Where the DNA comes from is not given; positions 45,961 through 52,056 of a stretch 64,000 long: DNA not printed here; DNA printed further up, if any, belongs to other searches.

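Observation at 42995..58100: A shared Ig-like (V/I)T(I/V)T(N/D)xG.GYT repeat module decorates the tail sheath and two adjacent structural proteins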

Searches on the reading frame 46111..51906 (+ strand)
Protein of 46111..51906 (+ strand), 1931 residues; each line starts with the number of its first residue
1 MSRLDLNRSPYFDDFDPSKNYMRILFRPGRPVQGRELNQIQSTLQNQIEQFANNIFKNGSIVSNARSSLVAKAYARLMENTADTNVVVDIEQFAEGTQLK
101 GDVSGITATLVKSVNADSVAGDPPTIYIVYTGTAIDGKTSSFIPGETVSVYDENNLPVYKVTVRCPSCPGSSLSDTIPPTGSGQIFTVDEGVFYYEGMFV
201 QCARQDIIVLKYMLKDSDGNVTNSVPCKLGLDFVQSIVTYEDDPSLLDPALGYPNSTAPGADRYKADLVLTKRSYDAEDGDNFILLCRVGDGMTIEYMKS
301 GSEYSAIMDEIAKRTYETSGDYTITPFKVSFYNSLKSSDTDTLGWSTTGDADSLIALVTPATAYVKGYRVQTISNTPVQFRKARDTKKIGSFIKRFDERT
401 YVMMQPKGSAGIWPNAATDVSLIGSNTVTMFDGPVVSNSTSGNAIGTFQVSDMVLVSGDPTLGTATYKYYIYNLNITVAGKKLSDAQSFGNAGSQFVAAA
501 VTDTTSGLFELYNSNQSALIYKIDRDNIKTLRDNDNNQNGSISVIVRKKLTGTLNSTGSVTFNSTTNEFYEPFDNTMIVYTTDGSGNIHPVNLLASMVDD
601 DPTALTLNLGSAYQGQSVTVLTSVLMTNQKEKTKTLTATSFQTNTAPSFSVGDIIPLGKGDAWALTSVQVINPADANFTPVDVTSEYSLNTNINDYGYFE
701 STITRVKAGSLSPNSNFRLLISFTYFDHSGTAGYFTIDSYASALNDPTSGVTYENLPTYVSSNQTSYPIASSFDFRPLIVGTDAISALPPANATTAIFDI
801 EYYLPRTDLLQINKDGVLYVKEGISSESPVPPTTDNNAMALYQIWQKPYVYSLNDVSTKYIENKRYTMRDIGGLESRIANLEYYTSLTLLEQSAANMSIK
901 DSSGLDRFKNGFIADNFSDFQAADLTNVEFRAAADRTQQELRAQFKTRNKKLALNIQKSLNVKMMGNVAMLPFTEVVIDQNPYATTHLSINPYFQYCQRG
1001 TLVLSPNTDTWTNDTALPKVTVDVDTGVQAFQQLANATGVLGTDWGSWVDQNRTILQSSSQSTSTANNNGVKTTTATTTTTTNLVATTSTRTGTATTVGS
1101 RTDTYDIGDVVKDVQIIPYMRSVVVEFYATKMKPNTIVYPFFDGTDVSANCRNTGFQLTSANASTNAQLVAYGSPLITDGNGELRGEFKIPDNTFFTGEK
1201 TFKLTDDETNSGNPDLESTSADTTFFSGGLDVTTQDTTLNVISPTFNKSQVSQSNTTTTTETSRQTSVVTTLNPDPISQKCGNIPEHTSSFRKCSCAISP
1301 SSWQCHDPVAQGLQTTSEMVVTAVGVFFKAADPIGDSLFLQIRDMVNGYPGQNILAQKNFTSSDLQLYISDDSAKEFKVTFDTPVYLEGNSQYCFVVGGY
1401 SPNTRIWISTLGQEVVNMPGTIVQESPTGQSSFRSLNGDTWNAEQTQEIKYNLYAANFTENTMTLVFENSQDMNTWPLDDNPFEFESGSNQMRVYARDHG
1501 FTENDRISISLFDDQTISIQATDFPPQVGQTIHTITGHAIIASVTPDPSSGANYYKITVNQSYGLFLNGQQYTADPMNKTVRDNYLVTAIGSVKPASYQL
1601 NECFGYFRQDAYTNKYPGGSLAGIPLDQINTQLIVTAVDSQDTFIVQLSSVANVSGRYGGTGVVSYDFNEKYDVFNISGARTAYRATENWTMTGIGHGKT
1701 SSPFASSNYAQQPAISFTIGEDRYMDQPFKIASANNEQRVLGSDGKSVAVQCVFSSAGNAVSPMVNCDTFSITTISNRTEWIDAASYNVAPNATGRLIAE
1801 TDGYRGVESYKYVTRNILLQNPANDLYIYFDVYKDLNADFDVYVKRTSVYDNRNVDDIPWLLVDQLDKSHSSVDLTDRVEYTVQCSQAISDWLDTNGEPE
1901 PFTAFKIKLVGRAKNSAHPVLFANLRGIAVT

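Call 3: search_protein_families(library=pfam, proteins=[window:46111-51906:+], max_evalue=1)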
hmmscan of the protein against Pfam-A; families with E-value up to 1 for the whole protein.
window:46111-51906:+ (1931 aa): 2 families
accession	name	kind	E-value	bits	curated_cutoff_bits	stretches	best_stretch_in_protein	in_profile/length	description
PF16075.10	DUF4815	-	1.1e-57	196.1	30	3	747-1015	333-567/570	Domain of unknown function (DUF4815)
PF21427.2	Gp7_5th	-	0.0013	19.2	27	1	1528-1577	17-66/96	Baseplate wedge protein gp7, domain V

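Call 6: search_protein_families(library=phrogs, proteins=[window:46111-51906:+], max_evalue=0.001)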
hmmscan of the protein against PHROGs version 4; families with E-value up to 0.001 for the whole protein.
window:46111-51906:+ (1931 aa): 4 families
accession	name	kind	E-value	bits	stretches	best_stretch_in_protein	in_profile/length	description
phrog_358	-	unknown function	0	1281.3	3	497-1161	572-1246/2056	-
phrog_877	-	unknown function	1.3e-121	408.3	2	747-1473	341-946/1141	-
phrog_5986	-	unknown function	9.5e-30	104.6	1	1302-1474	67-231/409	-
phrog_17266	-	unknown function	8.1e-09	36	0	11-66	6-61/314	-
